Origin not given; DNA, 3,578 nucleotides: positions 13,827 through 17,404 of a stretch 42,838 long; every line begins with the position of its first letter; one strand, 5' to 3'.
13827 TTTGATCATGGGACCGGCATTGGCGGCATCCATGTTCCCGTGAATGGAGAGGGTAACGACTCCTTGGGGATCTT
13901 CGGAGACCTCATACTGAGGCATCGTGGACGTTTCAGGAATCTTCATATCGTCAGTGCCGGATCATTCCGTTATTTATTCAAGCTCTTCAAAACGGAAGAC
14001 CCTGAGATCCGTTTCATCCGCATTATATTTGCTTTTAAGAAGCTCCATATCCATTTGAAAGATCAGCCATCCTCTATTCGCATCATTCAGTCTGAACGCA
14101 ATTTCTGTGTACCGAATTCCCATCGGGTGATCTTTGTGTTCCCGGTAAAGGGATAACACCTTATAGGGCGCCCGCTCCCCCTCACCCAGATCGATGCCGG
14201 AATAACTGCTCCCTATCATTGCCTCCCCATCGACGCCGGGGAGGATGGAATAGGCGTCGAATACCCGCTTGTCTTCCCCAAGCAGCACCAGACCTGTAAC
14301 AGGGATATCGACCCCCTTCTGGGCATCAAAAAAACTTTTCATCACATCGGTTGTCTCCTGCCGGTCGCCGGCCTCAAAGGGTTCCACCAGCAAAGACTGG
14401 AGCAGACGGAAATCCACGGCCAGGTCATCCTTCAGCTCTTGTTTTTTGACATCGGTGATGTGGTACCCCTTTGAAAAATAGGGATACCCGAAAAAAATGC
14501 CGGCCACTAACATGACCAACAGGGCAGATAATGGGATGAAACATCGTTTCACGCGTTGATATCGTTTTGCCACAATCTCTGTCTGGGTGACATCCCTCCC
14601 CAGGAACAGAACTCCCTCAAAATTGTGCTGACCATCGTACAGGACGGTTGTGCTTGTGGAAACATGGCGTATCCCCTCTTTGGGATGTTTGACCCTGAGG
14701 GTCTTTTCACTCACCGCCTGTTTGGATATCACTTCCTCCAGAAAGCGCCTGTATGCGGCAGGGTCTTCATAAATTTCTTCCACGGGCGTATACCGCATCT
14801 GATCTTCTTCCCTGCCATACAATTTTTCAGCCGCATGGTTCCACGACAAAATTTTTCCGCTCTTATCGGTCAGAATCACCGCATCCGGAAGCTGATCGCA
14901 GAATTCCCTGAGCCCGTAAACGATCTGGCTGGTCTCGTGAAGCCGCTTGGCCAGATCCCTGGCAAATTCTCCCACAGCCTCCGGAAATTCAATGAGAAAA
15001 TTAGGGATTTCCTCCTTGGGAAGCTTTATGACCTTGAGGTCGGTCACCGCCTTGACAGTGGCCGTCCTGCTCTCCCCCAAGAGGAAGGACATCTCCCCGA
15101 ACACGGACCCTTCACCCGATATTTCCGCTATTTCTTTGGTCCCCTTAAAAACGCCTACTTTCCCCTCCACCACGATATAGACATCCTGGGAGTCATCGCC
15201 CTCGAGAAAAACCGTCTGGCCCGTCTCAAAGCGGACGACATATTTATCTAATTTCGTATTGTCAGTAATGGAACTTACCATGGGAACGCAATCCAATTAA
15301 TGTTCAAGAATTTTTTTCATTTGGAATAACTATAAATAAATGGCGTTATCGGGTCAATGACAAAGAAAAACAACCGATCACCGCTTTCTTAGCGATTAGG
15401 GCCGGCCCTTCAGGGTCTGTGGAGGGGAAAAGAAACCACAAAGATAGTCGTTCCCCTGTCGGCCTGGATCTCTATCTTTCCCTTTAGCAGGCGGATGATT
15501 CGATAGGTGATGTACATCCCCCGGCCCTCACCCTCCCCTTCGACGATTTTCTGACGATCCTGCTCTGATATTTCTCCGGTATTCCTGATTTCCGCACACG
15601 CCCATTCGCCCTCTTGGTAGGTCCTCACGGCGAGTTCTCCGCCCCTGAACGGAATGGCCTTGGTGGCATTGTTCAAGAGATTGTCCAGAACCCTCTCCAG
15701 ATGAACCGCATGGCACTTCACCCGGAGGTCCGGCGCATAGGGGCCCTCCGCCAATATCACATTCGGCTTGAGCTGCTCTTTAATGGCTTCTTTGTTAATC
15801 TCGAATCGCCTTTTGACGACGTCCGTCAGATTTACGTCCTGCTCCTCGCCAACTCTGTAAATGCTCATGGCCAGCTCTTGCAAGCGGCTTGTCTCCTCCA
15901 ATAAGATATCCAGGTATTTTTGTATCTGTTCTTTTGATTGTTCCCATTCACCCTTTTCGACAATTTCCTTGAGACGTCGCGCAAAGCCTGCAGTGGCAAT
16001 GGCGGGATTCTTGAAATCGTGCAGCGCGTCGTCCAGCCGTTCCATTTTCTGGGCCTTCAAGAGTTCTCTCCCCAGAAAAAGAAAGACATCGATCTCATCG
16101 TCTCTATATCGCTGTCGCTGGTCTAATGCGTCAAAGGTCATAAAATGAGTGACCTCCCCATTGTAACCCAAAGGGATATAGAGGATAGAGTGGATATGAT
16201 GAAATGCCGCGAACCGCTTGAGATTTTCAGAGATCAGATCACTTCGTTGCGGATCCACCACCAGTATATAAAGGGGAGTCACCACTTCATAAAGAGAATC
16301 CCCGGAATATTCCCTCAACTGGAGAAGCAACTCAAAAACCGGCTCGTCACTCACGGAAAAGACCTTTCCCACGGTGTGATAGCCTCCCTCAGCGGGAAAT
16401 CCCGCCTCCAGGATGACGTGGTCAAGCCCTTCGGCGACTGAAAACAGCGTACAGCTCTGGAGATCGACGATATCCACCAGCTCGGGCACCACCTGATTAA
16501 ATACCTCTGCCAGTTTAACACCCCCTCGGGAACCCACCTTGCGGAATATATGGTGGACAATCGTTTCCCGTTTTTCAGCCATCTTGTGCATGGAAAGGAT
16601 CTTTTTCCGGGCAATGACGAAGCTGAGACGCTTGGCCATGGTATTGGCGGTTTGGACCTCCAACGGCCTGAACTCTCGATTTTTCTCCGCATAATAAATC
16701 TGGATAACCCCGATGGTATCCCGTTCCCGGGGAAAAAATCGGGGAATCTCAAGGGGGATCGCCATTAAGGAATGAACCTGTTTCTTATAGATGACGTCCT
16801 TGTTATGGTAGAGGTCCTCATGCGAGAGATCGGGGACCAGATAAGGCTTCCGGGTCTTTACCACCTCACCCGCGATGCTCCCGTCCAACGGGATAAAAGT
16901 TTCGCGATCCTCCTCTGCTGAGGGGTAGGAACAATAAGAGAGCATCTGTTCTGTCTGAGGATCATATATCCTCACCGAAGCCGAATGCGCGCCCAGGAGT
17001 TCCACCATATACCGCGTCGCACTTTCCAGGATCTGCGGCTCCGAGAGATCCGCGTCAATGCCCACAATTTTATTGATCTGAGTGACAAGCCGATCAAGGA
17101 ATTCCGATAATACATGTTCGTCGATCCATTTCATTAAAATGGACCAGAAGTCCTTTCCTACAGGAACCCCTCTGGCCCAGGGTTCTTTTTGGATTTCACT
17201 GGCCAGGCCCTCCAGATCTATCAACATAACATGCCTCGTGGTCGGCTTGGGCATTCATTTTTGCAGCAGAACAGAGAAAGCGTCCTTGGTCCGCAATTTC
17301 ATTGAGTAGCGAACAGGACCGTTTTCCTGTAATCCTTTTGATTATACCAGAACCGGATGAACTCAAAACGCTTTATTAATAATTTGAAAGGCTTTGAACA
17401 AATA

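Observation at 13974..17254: Orphan GAF-GAF histidine kinase plus cNMP/PAS membrane protein with an extracytoplasmic C-terminal domain, directly upstream of the Mla-like operon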

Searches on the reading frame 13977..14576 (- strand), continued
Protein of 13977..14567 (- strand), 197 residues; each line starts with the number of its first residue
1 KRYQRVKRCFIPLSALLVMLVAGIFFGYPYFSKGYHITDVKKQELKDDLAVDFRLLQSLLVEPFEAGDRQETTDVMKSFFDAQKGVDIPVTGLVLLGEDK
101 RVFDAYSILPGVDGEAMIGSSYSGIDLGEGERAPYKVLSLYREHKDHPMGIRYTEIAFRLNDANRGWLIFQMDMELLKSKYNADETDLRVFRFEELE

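Call 61: search_protein_families(library=pfam, proteins=[P0030, P0050, P0097, P0104, P0106, P0111, P0131, P0132, P0054, P0085], max_evalue=0.001)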
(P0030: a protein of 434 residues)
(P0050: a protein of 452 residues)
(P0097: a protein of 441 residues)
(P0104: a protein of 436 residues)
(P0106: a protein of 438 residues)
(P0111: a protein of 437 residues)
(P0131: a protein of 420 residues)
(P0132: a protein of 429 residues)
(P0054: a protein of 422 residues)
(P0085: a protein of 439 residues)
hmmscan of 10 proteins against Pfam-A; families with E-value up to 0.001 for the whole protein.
P0030 (434 aa): 5 families
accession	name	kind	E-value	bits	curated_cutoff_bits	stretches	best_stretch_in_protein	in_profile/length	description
PF00027.35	cNMP_binding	-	2e-20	73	27.5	1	17-99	3-89/89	Cyclic nucleotide-binding domain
PF00989.32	PAS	-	2.2e-09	37.8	22.6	1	126-231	5-113/113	PAS fold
PF08448.16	PAS_4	-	6.5e-09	36.4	23.1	1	129-235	2-109/110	PAS fold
PF13426.13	PAS_9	-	2.6e-07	31.3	27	1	132-232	1-102/103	PAS domain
PF13188.13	PAS_8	-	0.00062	20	21.8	0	129-175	8-51/65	PAS domain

P0050 (452 aa): 5 families
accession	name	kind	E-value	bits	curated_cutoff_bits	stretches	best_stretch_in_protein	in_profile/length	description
PF00027.35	cNMP_binding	-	2.2e-16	60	27.5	1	34-115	2-87/89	Cyclic nucleotide-binding domain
PF00989.32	PAS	-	5e-11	43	22.6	1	142-248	3-112/113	PAS fold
PF08448.16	PAS_4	-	2.2e-08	34.7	23.1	1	146-253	1-109/110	PAS fold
PF13426.13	PAS_9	-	2.5e-07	31.4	27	1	150-250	1-102/103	PAS domain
PF13188.13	PAS_8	-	1.8e-06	28.1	21.8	1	143-182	4-40/65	PAS domain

P0097 (441 aa): 5 families
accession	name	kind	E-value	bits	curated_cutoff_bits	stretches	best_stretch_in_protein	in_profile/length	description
PF00027.35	cNMP_binding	-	3.8e-15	56.1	27.5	1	22-105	2-89/89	Cyclic nucleotide-binding domain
PF00989.32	PAS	-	9.1e-10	39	22.6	1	135-236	8-112/113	PAS fold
PF08448.16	PAS_4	-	1.5e-08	35.2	23.1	1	136-240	3-108/110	PAS fold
PF13426.13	PAS_9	-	1.7e-08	35.1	27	1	138-239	1-103/103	PAS domain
PF13188.13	PAS_8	-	9.6e-06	25.8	21.8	1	135-189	8-59/65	PAS domain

P0104 (436 aa): 4 families
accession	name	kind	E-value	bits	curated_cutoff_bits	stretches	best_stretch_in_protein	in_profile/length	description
PF00027.35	cNMP_binding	-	1.8e-20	73.1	27.5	1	17-99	2-88/89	Cyclic nucleotide-binding domain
PF08448.16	PAS_4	-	1e-15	58.4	23.1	1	130-235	2-108/110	PAS fold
PF13426.13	PAS_9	-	1.3e-10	41.9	27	1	133-233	1-102/103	PAS domain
PF00989.32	PAS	-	8.7e-08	32.6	22.6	1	128-232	6-113/113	PAS fold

P0106 (438 aa): 6 families
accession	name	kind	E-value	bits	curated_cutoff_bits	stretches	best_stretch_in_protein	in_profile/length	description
PF00027.35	cNMP_binding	-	2.2e-17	63.3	27.5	1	16-96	3-87/89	Cyclic nucleotide-binding domain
PF08448.16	PAS_4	-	7.2e-14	52.4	23.1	1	128-235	2-110/110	PAS fold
PF00989.32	PAS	-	7.2e-12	45.8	22.6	1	125-230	5-113/113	PAS fold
PF13426.13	PAS_9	-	8.1e-11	42.6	27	1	131-232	1-103/103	PAS domain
PF13188.13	PAS_8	-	6.1e-08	32.7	21.8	1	128-176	8-53/65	PAS domain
PF08447.18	PAS_3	-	0.00035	21.2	25.6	1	143-222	1-84/89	PAS fold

P0111 (437 aa): 4 families
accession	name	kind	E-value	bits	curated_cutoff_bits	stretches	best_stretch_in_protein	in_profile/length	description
PF00027.35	cNMP_binding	-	1.8e-14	53.9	27.5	1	24-105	3-88/89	Cyclic nucleotide-binding domain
PF00989.32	PAS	-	4.3e-07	30.4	22.6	1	138-195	10-70/113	PAS fold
PF08448.16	PAS_4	-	4.7e-07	30.4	23.1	1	138-185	4-51/110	PAS fold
PF13426.13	PAS_9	-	6.8e-06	26.7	27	1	140-200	2-64/103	PAS domain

P0131 (420 aa): 5 families
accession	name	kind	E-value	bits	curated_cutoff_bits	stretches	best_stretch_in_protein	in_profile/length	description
PF00027.35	cNMP_binding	-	5.3e-18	65.2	27.5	1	18-99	1-86/89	Cyclic nucleotide-binding domain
PF13426.13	PAS_9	-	2.5e-15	57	27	1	135-236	1-103/103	PAS domain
PF00989.32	PAS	-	1.7e-09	38.1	22.6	1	129-234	5-113/113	PAS fold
PF08448.16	PAS_4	-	5.2e-09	36.7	23.1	1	132-237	2-108/110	PAS fold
PF24820.1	Diguanyl_cycl_sensor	-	7.1e-07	29.6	28.1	1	132-206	3-76/109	Diguanylate cyclase-like sensor domain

P0132 (429 aa): 4 families
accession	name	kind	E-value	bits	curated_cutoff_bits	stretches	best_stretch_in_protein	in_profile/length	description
PF00027.35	cNMP_binding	-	2.5e-15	56.7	27.5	1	14-95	1-86/89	Cyclic nucleotide-binding domain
PF08448.16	PAS_4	-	4.6e-07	30.5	23.1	1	128-233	2-108/110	PAS fold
PF13426.13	PAS_9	-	7.6e-06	26.6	27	1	131-232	1-103/103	PAS domain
PF00989.32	PAS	-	8.6e-05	23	22.6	1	124-230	4-113/113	PAS fold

P0054 (422 aa): 5 families
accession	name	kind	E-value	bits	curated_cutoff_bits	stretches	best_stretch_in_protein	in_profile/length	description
PF00027.35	cNMP_binding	-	1.2e-19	70.5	27.5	1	1-80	2-85/89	Cyclic nucleotide-binding domain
PF00989.32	PAS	-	4.6e-09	36.7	22.6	1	110-215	4-112/113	PAS fold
PF08448.16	PAS_4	-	4.4e-06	27.3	23.1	1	114-219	2-108/110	PAS fold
PF17765.7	MLTR_LBD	-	3.2e-05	24.5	26.3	1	109-163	5-62/168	MmyB-like transcription regulator ligand binding domain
PF13188.13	PAS_8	-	8.4e-05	22.8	21.8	1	112-158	6-52/65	PAS domain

P0085 (439 aa): 5 families
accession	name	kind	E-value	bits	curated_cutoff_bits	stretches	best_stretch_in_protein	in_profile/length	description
PF00027.35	cNMP_binding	-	3.7e-17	62.5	27.5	1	18-100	2-88/89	Cyclic nucleotide-binding domain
PF00989.32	PAS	-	6.9e-13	49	22.6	1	129-229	6-109/113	PAS fold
PF13426.13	PAS_9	-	3.8e-12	46.8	27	1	134-234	1-102/103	PAS domain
PF08448.16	PAS_4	-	3.4e-10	40.6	23.1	1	131-237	2-109/110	PAS fold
PF13188.13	PAS_8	-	9.4e-05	22.6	21.8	1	131-181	8-55/65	PAS domain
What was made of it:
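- All 10 of 10 tested members have cNMP plus PAS (call 61).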

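Call 70: search_protein_families(library=pfam, proteins=[L046:6358-9267:+, L048:1393-3090:+, L048:4994-6796:-, L049:10594-11868:-, L051:7004-8677:+, L020:1574-2362:+, L019:7248-8996:+], max_evalue=0.01)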
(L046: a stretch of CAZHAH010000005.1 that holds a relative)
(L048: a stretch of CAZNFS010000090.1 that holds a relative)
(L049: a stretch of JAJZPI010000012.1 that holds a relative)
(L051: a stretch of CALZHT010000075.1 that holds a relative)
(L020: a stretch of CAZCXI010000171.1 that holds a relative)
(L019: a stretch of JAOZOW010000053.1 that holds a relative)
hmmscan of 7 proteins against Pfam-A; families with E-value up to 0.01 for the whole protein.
L046:6358-9267:+ (970 aa): 1 family
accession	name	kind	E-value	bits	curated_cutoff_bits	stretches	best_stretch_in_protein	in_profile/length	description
PF03699.18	UPF0182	-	6.4e-303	1007.1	27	1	27-806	3-770/770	Uncharacterised protein family (UPF0182)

L048:1393-3090:+ (566 aa): 1 family
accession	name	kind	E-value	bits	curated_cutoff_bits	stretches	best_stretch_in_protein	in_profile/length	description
PF00211.25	Guanylate_cyc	-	1.2e-27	97.2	21.9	1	252-402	7-152/183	Adenylate and Guanylate cyclase catalytic domain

L048:4994-6796:- (601 aa): 3 families
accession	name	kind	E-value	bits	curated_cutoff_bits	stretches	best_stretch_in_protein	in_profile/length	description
PF00916.26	Sulfate_transp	-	1.1e-101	340.8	23.2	1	44-410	1-378/380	Sulfate permease family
PF01740.26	STAS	-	1.2e-14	54.4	22.6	1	469-560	8-97/106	STAS domain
PF16983.11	MFS_MOT1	-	0.0026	18.5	30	1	290-389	25-111/111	Molybdate transporter of MFS superfamily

L049:10594-11868:- (425 aa): 4 families
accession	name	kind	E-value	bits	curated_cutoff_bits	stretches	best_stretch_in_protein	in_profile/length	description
PF01041.23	DegT_DnrJ_EryC1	-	1.2e-114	383.8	19.8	1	65-416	6-357/360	DegT/DnrJ/EryC1/StrS aminotransferase family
PF01212.27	Beta_elim_lyase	-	8.2e-07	29.1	27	1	86-264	34-229/288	Beta-eliminating lyase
PF01053.26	Cys_Met_Meta_PP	-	0.00089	18.3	27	1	88-215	56-183/381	Cys/Met metabolism PLP-dependent enzyme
PF00155.27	Aminotran_1_2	-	0.0027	17.4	19.7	1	86-199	44-179/361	Aminotransferase class I and II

L051:7004-8677:+ (558 aa): 0 families

L020:1574-2362:+ (263 aa): 1 family
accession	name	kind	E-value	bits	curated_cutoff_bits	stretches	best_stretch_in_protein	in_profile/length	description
PF13317.11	DUF4088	-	0.0033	17.4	23.8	1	26-122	52-142/227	Protein of unknown function (DUF4088)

L019:7248-8996:+ (582 aa): 1 family
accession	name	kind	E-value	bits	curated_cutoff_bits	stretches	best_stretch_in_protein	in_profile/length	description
PF00583.31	Acetyltransf_1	-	0.0069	17.1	20.7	0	145-193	46-96/116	Acetyltransferase (GNAT) family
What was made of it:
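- One divergent member sits directly after a class III cyclase gene (call 70). One divergent member neighbours another STAS-bearing transporter, SulP (call 70).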

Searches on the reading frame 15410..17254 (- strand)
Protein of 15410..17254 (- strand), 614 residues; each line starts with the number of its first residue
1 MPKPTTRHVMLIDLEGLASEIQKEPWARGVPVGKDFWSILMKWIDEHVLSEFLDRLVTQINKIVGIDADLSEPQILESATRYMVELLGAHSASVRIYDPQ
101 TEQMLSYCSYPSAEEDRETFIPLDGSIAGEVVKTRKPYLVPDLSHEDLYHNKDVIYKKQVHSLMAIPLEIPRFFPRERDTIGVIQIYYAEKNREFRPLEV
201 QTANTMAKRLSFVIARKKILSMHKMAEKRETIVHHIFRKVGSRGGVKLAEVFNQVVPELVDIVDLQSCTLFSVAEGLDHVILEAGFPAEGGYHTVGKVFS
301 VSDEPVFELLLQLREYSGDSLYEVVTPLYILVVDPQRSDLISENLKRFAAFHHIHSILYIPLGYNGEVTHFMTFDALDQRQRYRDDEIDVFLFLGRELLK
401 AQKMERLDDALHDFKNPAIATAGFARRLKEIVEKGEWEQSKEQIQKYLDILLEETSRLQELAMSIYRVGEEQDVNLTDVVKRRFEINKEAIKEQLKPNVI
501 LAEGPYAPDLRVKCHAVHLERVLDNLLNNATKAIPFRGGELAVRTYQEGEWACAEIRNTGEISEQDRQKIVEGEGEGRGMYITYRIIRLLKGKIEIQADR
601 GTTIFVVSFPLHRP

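Call 3: search_protein_families(library=pfam, proteins=[window:15410-17254:-], max_evalue=0.1)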
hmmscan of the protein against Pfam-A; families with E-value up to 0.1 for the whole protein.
window:15410-17254:- (614 aa): 5 families
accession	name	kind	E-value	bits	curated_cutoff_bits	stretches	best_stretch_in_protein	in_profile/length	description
PF13185.12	GAF_2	-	1.1e-13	52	28.6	1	70-214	2-135/136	GAF domain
PF01590.32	GAF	-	1.4e-13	52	22.4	1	74-212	4-131/133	GAF domain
PF02518.31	HATPase_c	-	1.6e-11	45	26.4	1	516-612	3-110/111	Histidine kinase-, DNA gyrase B-, and HSP90-like ATPase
PF13492.12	GAF_3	-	3.1e-07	31.3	27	1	73-216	3-129/129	GAF domain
PF00512.31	HisKA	-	0.0027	18.2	26.9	1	407-461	6-53/66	His Kinase A (phospho-acceptor) domain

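Call 4: search_protein_families(library=ncbifam, proteins=[window:15410-17254:-], max_evalue=0.1)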
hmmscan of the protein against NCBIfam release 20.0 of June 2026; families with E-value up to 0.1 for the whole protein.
window:15410-17254:- (614 aa): 30 families (the best 25 are shown)
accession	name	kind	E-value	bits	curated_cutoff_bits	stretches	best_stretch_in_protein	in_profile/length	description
NF008468.0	PRK11360.1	equivalog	3.8e-12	45.4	646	1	412-612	405-609/616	two-component system sensor histidine kinase AtoS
NF033091.0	HK_VanS_ACDEFG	equivalog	2.5e-11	43.2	400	1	412-610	83-293/293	vancomycin resistance histidine kinase VanS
NF046044.1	PnpS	equivalog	2.6e-11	43.2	400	1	407-609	174-389/390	two-component system histidine kinase PnpS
NF047497.1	HK_LIC_12097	equivalog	1.8e-09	36.8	500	1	438-611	181-366/367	LIC_12097 family sensor histidine kinase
TIGR02916.1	PEP_his_kin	equivalog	7.7e-08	31.4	300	1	442-610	508-679/679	XrtA/PEP-CTERM system histidine kinase PrsK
NF008293.1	PRK11073.1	equivalog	8.9e-07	28.4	240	1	412-546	139-265/349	nitrogen regulation protein NR(II)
NF053867.1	SprKinKinDBac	equivalog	1.9e-06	26.7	775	1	411-611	294-497/500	sporulation kinase KinD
NF038348.1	T2SS_HK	subfamily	2.9e-06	26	450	1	511-610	464-572/574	histidine kinase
TIGR02966.1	phoR_proteo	equivalog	1.7e-05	24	334.2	1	410-572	121-283/333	phosphate regulon sensor histidine kinase PhoR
TIGR01817.1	nifA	equivalog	1.9e-05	23.7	528.85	1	58-227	8-169/534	nif-specific transcriptional activator NifA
NF008298.1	PRK11086.1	subfamily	4.4e-05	22.1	520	1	493-612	398-526/529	DcuS/MalK family sensor histidine kinase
NF007004.0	PRK09467.1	equivalog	6.5e-05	21.9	415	1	466-600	286-424/440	two-component system sensor histidine kinase EnvZ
NF008025.0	PRK10755.1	equivalog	0.00023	20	314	1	409-601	149-344/362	two-component system sensor histidine kinase PmrB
NF007345.0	PRK09835.1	subfamily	0.00031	19.4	423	1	471-610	333-479/482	Cu(+)/Ag(+) sensor histidine kinase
TIGR01386.1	cztS_silS_copS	subfamily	0.00032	19.8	292.55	1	511-610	346-457/457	heavy metal sensor histidine kinase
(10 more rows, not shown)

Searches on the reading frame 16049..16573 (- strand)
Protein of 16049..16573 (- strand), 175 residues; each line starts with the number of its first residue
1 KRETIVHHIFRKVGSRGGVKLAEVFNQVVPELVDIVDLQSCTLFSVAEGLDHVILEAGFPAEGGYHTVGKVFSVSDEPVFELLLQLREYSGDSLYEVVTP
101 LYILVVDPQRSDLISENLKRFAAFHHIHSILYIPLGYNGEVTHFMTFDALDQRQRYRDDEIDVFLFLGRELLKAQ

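Call 50: search_solved_structures(query=A4, max_evalue=10, show_alignments=1)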
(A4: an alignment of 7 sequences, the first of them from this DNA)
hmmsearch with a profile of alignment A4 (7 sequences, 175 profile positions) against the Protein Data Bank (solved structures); distinct sequences matched with E-value up to 10: 4.
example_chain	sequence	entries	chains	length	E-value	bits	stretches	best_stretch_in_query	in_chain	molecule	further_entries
8fru_h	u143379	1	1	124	0.39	13.7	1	84-158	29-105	60S ribosomal protein uL29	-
3hcy_A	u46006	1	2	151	0.51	13.3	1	114-171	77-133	Putative two-component sensor histidine kinase protein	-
4y6w_A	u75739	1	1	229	0.68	12.9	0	87-128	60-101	NaB(AB)3ACb - light chain TPR-like repeats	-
4y6c_A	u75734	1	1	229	0.69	12.9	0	87-130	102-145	ANSERINA PUTATIVE KINESIN LIGHT chain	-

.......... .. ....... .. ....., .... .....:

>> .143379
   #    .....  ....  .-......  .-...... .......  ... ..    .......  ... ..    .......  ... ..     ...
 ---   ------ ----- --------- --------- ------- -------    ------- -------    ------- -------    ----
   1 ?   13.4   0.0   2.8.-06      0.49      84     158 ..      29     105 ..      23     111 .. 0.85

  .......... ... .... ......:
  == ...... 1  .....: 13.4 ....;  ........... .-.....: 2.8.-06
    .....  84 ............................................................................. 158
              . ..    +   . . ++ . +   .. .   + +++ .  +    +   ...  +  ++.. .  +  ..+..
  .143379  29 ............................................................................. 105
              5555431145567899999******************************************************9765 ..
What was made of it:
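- Tried and rejected: A PDB profile search of GAF2 gave only E 0.5 to a GAF-containing kinase fragment, 3hcy (call 50).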

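Call 51: search_protein_families(library=pfam, alignment_id=A4, max_evalue=10)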
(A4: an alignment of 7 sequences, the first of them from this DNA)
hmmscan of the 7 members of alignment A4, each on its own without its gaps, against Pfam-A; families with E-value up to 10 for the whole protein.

A. member 1, seq(175 aa): 1 family
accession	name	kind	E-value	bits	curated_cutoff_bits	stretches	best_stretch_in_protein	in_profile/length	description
PF01590.32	GAF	-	0.019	15.9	22.4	1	21-168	2-126/133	GAF domain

B. families by the number of members that match (of 7 scanned): 4 families
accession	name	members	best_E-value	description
PF01590.32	GAF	6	0.00039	GAF domain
PF18080.7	Gal_mutarotas_3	4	0.01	Galactose mutarotase-like fold domain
PF13185.12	GAF_2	2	0.043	GAF domain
PF13492.12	GAF_3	1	0.00073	GAF domain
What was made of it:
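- Checked: PF01590 matches 6 of 7 orthologues (best E 3.9e-4; the window copy scores 0.019) (call 51).
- Tried and rejected: The second GAF therefore rests on weak Pfam hits (call 51).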
